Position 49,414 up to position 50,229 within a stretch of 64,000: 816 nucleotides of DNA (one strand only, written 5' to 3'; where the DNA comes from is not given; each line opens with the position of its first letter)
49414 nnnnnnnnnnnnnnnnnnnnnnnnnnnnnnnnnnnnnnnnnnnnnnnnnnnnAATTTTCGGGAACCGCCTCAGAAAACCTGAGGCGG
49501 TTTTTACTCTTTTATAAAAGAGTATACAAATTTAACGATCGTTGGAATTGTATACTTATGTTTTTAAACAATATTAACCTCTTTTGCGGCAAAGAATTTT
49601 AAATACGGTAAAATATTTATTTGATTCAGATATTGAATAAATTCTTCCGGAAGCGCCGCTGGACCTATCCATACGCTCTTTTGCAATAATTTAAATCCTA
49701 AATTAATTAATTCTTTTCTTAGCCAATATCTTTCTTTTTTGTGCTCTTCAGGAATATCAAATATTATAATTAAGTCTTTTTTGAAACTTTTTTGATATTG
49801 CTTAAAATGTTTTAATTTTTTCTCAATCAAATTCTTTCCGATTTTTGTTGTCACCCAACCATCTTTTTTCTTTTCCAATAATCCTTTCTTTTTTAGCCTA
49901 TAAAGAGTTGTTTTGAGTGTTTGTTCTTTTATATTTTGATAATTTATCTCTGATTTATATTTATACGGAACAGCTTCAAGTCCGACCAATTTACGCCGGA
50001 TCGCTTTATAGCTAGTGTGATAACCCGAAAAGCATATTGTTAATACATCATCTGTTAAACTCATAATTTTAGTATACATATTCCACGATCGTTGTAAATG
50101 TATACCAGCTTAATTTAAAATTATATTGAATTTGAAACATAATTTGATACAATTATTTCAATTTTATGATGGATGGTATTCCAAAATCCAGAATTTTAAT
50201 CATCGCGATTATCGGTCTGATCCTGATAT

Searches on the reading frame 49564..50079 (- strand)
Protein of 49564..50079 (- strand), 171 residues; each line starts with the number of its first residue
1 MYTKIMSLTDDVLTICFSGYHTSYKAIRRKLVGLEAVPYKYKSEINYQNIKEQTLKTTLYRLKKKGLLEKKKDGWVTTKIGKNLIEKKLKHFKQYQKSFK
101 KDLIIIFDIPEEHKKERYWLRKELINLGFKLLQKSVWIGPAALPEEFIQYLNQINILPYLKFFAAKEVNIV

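Call 9: search_protein_families(library=pfam, proteins=[window:49564-50079:-], max_evalue=0.01)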
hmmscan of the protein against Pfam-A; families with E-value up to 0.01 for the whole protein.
window:49564-50079:- (171 aa): 3 families
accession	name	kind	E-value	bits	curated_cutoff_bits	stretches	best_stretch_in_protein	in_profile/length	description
PF20803.2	PaaX_M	-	3.1e-16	59.7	24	1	104-168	10-74/83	PaaX protein central Cas2-like domain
PF03965.22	Penicillinase_R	-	0.0079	17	22.6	0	49-74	32-57/115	Penicillinase repressor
PF21715.3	CggR_N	-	0.0087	16.2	30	0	49-87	28-66/71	CggR N-terminal DNA binding domain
